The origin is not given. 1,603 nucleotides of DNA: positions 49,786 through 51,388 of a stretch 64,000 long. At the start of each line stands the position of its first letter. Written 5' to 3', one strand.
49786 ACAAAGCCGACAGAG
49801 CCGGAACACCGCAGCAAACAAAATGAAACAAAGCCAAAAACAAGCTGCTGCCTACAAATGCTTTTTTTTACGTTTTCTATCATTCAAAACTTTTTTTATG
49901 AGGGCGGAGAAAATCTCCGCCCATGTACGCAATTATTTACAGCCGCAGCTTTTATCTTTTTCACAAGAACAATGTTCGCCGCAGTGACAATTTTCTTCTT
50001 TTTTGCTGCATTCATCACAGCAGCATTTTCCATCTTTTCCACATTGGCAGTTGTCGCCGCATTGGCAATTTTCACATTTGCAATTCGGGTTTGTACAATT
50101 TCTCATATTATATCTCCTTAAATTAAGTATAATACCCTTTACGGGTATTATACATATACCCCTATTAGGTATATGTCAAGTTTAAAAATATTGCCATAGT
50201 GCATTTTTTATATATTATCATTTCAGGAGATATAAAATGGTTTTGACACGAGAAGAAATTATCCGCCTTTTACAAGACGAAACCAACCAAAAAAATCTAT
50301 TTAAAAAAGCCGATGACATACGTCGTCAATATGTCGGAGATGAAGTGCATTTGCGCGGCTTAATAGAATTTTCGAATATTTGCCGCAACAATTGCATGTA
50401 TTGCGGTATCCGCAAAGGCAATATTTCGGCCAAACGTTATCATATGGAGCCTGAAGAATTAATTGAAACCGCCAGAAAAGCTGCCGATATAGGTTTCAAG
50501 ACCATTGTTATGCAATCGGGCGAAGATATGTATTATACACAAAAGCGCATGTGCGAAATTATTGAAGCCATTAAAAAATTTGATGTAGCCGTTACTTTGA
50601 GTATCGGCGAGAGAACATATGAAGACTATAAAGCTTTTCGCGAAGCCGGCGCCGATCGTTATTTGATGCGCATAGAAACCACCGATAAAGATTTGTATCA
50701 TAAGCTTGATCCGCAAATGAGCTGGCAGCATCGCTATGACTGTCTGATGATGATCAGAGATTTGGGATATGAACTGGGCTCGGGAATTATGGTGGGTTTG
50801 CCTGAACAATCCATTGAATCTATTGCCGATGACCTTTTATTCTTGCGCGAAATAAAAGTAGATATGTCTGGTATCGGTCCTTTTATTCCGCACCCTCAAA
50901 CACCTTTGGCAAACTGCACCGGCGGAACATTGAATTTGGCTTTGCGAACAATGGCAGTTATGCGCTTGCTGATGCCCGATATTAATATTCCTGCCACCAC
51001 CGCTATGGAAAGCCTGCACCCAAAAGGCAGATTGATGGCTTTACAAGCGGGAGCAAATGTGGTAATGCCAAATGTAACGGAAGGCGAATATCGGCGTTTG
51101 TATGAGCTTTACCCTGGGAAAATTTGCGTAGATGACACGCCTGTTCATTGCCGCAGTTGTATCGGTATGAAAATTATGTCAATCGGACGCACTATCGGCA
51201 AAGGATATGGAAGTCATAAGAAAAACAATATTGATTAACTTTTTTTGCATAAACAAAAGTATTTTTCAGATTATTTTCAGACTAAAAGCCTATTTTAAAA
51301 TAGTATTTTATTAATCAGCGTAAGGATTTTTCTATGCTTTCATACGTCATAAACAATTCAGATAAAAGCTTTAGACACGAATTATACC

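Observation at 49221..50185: Hidden metallothionein-like mini-gene heading a CsoR-controlled operon that lacks CopA/CopZ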

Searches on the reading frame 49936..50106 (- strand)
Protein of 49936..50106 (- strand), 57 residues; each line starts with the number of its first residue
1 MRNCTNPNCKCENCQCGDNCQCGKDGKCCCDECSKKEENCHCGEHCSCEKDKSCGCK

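Call 3: search_protein_families(library=pfam, proteins=[window:49936-50106:-], max_evalue=1)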
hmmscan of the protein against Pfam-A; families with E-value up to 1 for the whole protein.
seq(57 aa): 0 families

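Call 4: search_protein_families(library=ncbifam, proteins=[window:49936-50106:-], max_evalue=1)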
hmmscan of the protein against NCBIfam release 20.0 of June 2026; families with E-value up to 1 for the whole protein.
seq(57 aa): 0 families

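Call 5: find_homologous_proteins(query=window:49936-50106:-, max_evalue=0.01)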
Query seq(57 aa) (57 aa): 8 proteins with E <= 0.01 among 8 candidates.
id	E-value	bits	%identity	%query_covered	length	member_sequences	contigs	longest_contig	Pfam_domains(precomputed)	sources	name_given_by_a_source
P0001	9.6e-9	53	65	88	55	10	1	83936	-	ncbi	-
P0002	7.7e-7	47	58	95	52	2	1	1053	-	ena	-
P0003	7.8e-7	47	56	96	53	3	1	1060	-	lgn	-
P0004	9.8e-7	47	78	63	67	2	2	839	-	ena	-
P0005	1.3e-6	46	57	95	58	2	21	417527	-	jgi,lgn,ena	-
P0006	2.4e-6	45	73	65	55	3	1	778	-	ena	-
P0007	3.7e-6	45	59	89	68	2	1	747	-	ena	-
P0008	1.2e-4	40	63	84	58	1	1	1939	-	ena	-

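Call 8: find_encoding_contigs(protein=window:49936-50106:-, flank=5000)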
Protein seq(57 aa) (57 aa): 1 contig read that carries it; 1 place shown.
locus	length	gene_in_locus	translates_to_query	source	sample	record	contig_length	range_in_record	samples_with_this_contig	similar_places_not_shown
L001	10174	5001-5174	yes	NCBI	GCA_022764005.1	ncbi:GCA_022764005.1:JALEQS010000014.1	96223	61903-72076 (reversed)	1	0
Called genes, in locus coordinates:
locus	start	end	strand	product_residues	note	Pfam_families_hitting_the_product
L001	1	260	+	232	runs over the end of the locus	PF00072:Response_reg, PF00486:Trans_reg_C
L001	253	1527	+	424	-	PF00512:HisKA, PF02518:HATPase_c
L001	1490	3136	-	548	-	PF08019:EptA_B_N, PF00884:Sulfatase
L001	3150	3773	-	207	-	-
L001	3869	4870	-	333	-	PF04055:Radical_SAM, PF06968:BATS (faint)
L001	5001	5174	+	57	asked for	-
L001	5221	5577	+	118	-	-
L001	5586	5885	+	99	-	PF02583:Trns_repr_metal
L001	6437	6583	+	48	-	-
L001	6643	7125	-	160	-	-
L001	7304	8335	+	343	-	PF00149:Metallophos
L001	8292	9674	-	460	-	PF01554:MatE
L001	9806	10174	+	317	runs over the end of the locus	PF00437:T2SSE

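Call 11: find_encoding_contigs(protein=P0001, flank=4000, max_places=3)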
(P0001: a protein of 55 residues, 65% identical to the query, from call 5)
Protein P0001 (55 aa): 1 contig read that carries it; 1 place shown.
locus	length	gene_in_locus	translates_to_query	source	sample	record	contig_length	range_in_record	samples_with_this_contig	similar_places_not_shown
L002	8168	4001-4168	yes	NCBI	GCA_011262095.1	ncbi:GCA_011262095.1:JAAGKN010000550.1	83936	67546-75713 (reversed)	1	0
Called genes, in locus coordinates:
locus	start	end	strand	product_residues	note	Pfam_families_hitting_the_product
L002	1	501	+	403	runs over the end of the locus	PF00009:GTP_EFTU (faint), PF03193:RsgA_GTPase (faint), PF00071:Ras (weak), PF00350:Dynamin_N (weak), PF01926:MMR_HSR1, PF02421:FeoB_N, PF18128:HydF_dimer, PF18133:HydF_tetramer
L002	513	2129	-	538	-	PF08019:EptA_B_N, PF00884:Sulfatase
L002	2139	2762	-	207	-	-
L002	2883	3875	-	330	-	PF04055:Radical_SAM, PF06968:BATS (faint)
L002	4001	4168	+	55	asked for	-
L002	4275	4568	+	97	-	PF02583:Trns_repr_metal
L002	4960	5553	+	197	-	-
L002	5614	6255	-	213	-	PF12840:HTH_20 (weak), PF13463:HTH_27 (faint), PF01978:TrmB (faint), PF24034:DUF7343 (faint), PF01022:HTH_5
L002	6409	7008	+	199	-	-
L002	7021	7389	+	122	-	-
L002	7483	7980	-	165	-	-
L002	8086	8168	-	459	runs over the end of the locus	PF03023:MurJ (weak), PF01554:MatE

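Call 12: find_encoding_contigs(protein=P0005, flank=4000, max_places=4)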
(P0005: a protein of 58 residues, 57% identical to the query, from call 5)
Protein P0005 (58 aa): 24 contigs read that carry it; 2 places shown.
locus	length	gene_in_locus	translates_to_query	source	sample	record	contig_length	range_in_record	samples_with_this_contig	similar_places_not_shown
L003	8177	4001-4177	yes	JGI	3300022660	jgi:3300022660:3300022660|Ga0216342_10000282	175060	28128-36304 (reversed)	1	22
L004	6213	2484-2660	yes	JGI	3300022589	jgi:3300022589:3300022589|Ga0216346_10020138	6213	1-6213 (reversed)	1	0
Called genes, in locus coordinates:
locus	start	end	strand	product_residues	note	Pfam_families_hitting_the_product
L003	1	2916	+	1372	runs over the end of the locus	PF05170:AsmA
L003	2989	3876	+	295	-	PF00483:NTP_transferase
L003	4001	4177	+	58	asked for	-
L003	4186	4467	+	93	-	PF02583:Trns_repr_metal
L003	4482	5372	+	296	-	PF01545:Cation_efflux, PF16916:ZT_dimer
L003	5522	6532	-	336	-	PF00126:HTH_1 (weak), PF03466:LysR_substrate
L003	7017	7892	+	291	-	PF04542:Sigma70_r2, PF04545:Sigma70_r4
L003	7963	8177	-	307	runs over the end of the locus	PF01555:N6_N4_Mtase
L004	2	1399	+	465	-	?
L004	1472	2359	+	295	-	PF00483:NTP_transferase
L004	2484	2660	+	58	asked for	-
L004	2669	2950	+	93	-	PF02583:Trns_repr_metal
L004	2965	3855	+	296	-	PF01545:Cation_efflux, PF16916:ZT_dimer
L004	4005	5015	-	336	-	PF00126:HTH_1 (weak), PF03466:LysR_substrate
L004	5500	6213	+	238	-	?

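Call 13: list_cluster_members(proteins=[window:49936-50106:-, P0001, P0005])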
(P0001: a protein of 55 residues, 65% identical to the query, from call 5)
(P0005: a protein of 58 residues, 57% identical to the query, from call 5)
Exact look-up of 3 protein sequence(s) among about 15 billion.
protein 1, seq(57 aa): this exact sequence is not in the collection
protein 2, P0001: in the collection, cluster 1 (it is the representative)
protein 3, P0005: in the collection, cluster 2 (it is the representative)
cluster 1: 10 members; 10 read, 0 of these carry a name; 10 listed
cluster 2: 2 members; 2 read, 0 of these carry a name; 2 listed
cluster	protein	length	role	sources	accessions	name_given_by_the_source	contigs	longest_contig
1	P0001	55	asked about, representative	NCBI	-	-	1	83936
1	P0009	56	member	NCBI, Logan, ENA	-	-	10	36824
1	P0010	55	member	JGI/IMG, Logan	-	-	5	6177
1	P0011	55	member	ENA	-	-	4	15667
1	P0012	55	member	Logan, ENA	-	-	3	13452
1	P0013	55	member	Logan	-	-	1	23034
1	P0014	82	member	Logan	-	-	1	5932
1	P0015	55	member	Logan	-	-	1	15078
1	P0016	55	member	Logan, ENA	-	-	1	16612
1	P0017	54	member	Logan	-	-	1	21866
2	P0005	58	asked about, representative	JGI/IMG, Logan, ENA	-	-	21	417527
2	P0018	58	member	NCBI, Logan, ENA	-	-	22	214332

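Call 22: find_related_loci(query=A1, collection=genome_contigs, flank=5000)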
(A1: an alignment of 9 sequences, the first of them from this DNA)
Query A1 (57 aa) in genome_contigs; peptide patterns used: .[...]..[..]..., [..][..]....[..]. (x = any residue, [..] = any of these).
183 stretches matched a pattern; 86 encode a relative of the query (tblastn E <= 1e-3); the best 80 are kept; 80 distinct loci.
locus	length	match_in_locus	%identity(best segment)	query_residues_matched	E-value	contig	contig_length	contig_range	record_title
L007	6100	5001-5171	100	1-57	2e-29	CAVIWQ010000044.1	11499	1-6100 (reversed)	Bacteroidaceae bacterium isolate G02630-L1_cleanbin_000010 genome assembly, contig: Spades_G02630-L1_contig_2813, whole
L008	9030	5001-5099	88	1-33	2e-13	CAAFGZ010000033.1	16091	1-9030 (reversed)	MAG TPA_asm: Alphaproteobacteria bacterium, isolate HGM16772, WGS project CAAFGZ010000000 data, contig: SRS146812_107_k9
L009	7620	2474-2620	58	1-57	1e-12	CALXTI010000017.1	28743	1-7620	MAG: uncultured Alphaproteobacteria bacterium isolate BRZ_LA__bin12 genome assembly, contig: BRZ_LA__NODE_1069_length_28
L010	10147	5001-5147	65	1-54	4e-12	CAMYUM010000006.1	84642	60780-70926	MAG TPA_asm: uncultured Azospirillum sp. isolate SRR10912534_bin.4_metaWRAP_v1.3_MAG genome assembly, contig: ERZ1421001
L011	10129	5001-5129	57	1-54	1e-11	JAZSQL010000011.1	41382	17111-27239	MAG: Alphaproteobacteria bacterium isolate T1900044543_TS20190009.MAGScoT_cleanbin_000006 SGB_90_k141_1888626, whole gen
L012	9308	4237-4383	63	1-54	2e-11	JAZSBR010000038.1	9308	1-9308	MAG: Alphaproteobacteria bacterium isolate T1900044927_TS20190393.MAGScoT_cleanbin_000012 SGB_3385_k141_2098033, whole g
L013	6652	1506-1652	61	1-54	2e-11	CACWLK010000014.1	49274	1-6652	MAG: uncultured Rhodospirillales bacterium isolate RUG10691 genome assembly, contig: RUG10691_asm_14, whole genome shotg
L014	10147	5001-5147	61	1-54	2e-11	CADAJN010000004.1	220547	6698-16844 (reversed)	MAG: uncultured proteobacterium isolate RUG13362 genome assembly, contig: RUG13362_asm_4, whole genome shotgun sequence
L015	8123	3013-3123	65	1-48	2e-11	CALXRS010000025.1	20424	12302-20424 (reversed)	MAG: uncultured Alphaproteobacteria bacterium isolate BRZ_KK__bin28 genome assembly, contig: BRZ_KK__NODE_3879_length_20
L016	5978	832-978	61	1-54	2e-11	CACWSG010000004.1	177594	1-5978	MAG: uncultured proteobacterium isolate RUG10873 genome assembly, contig: RUG10873_asm_4, whole genome shotgun sequence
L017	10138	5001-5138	65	1-51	3e-11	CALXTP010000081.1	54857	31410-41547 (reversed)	MAG: uncultured Alphaproteobacteria bacterium isolate E19__bin231 genome assembly, contig: E19__k127_520852, whole genom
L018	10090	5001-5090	87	1-30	4e-11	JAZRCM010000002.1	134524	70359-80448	MAG: Alphaproteobacteria bacterium isolate T1900045514_YK20190208.MAGScoT_cleanbin_000005 SGB_7587_k141_2518848, whole g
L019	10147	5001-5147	57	1-54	5e-11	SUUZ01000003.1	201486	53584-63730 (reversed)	MAG: Alphaproteobacteria bacterium isolate SIG59 NODE_1019_length_201486_cov_20.452212, whole genome shotgun sequence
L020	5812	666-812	61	1-54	6e-11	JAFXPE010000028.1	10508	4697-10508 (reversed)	MAG: Alphaproteobacteria bacterium isolate RGIG6619 Sheep_Rumen-1__c1114672, whole genome shotgun sequence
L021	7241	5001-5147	63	1-54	6e-11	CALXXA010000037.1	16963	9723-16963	MAG: uncultured Alphaproteobacteria bacterium isolate E30__bin278 genome assembly, contig: E30__k127_6121870, whole geno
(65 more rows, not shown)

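Call 27: search_protein_representatives(alignment_id=A1)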
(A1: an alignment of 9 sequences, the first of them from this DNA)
Query: 9 sequences, 53 profile positions. Proteins with E-value up to 0.001 (for the whole library): 12; up to 1e-10: 3; up to 1e-30: 1. The best 12 are listed.
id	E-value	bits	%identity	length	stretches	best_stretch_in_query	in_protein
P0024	2.8e-36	139.4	-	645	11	4-35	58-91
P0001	2.6e-13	65.9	-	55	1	1-46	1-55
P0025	6.2e-12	61.5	-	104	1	1-27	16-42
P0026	4.6e-08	49.1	-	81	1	1-50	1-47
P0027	7.4e-08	48.5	-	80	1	1-36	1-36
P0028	3.4e-07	46.3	-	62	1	1-30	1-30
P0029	7.5e-06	42.0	-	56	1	2-43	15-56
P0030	1.9e-05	40.8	-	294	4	3-35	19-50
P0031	4.0e-05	39.7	-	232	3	1-35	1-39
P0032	7.3e-05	38.9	-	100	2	1-26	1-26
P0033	2.1e-04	37.4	-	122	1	1-31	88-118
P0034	4.0e-04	36.5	-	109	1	1-32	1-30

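Call 46: search_protein_families(library=pfam, proteins=[P0031], max_evalue=5)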
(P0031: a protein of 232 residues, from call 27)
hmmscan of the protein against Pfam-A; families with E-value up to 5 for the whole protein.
P0031 (232 aa): 1 family
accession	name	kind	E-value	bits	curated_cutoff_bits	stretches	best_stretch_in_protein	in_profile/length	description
PF00899.27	ThiF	-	1.7e-06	27.8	28.1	1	170-202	1-33/238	ThiF family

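Call 64: find_encoding_contigs(protein=P0034, flank=3000, max_places=3)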
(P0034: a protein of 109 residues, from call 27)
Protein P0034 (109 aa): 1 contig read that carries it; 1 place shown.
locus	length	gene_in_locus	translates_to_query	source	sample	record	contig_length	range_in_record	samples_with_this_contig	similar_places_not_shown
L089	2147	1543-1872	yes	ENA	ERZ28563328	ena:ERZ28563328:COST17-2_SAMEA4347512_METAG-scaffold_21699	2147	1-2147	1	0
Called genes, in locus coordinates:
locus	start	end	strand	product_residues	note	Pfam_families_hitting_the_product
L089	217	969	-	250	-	-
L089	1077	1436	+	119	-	PF01638:HxlR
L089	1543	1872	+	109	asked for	PF02583:Trns_repr_metal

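Call 66: search_dna_similar(query=window:49936-50106:-, collection=plasmids, mode=protein, max_evalue=0.01, max_rows=20)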
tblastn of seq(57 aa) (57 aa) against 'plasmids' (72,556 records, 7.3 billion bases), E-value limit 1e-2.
No match.

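Call 76: predict_structure(alignment_id=A1)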
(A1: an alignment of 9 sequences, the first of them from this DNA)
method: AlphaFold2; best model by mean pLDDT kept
length: 57 residues; sequences in the alignment: 9
mean_pLDDT: 53.4   pTM: 0.30
mean pLDDT of the five models: 53.4, 52.1, 51.7, 51.7, 50.1
residues with pLDDT >= 90: 0; 70-90: 1; 50-70: 27; < 50: 29
segments of 3 or more residues with pLDDT < 50: 26-34, 36-45, 49-57
pLDDT, mean of each block of 10 residues (from residue 1): 64 63 52 46 48 44
secondary structure, 60 per line:
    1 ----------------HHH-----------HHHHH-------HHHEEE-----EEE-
elements in order: H31-35 E46-48 E54-56

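Call 87: search_solved_structures(query=A1, max_evalue=10, show_alignments=2)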
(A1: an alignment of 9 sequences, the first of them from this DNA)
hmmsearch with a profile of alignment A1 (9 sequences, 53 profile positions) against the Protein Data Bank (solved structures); distinct sequences matched with E-value up to 10: 0.

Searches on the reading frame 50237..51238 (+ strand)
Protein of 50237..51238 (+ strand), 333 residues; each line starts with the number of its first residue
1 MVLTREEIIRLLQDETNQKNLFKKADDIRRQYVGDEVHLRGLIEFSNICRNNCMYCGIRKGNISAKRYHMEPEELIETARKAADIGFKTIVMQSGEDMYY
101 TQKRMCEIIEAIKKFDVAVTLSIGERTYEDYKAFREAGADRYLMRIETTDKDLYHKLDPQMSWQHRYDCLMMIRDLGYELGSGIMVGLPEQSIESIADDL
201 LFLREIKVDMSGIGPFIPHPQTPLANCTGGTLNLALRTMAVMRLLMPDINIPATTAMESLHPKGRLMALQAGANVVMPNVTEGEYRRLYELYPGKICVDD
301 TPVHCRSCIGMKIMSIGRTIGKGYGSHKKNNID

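Call 3: search_protein_families(library=pfam, proteins=[window:50237-51238:+], max_evalue=1)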
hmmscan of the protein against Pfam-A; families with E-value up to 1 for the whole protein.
window:50237-51238:+ (333 aa): 2 families
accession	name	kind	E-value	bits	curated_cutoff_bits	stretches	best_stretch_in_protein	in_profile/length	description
PF04055.27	Radical_SAM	-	6.8e-24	85.3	29.5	1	43-202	1-165/166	Radical SAM superfamily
PF06968.18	BATS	-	1e-05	26.1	22.2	1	216-278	5-63/88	Biotin and Thiamin Synthesis associated domain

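Call 4: search_protein_families(library=ncbifam, proteins=[window:50237-51238:+], max_evalue=1)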
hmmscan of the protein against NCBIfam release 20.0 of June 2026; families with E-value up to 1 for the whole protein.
window:50237-51238:+ (333 aa): 46 families (the best 25 are shown)
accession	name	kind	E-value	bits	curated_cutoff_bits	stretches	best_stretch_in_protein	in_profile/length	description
TIGR03956.1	rSAM_HydE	equivalog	1.5e-114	382.8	254.6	1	3-323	11-336/340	[FeFe] hydrogenase H-cluster radical SAM maturase HydE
TIGR03910.1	pyrrolys_PylB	equivalog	2.1e-50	171.5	348.2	1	3-277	18-297/347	methylornithine synthase PylB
TIGR00433.2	bioB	equivalog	1.9e-35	122.6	225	1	3-277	3-282/307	biotin synthase BioB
TIGR03957.1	rSAM_HmdB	equivalog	1e-23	84.1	320.9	1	7-277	5-279/317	5,10-methenyltetrahydromethanopterin hydrogenase cofactor biosynthesis protein HmdB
TIGR03551.1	F420_cofH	equivalog_domain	1.6e-23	83.1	374.1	2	4-114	2-114/345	5-amino-6-(D-ribitylamino)uracil--L-tyrosine 4-hydroxyphenyl transferase CofH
NF005609.0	PRK07360.1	equivalog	1.2e-17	63.8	426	1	3-114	21-137/374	7,8-didemethyl-8-hydroxy-5-deazariboflavin synthase subunit CofH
TIGR02351.2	thiH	equivalog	3.1e-17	62.7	380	1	6-170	38-207/364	2-iminoacetate synthase ThiH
NF006687.0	PRK09234.1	equivalog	7.2e-17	60.8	1018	1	4-114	493-606/849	bifunctional FO biosynthesis protein CofGH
TIGR03955.1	rSAM_HydG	equivalog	1.7e-16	59.7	312.15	1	11-215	56-270/470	[FeFe] hydrogenase H-cluster radical SAM maturase HydG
TIGR03699.1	menaquin_MqnC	equivalog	1.2e-14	53.9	428.1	2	3-114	3-116/342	cyclic dehypoxanthinyl futalosine synthase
TIGR00423.1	TIGR00423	subfamily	5.7e-14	52.1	260.25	2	43-121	9-87/310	CofH family radical SAM protein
TIGR03700.1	mena_SCO4494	equivalog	2.2e-13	49.8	434.55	1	3-115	11-124/351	aminofutalosine synthase MqnE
NF006308.0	PRK08508.1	equivalog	8.2e-13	48.2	377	1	46-276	14-247/279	biotin synthase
TIGR03550.1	F420_cofG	equivalog_domain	1.1e-12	47.8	213.35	1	43-257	8-247/322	7,8-didemethyl-8-hydroxy-5-deazariboflavin synthase CofG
NF004911.0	PRK06267.1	equivalog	1.3e-12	47.6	305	1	20-276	8-262/351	hypothetical protein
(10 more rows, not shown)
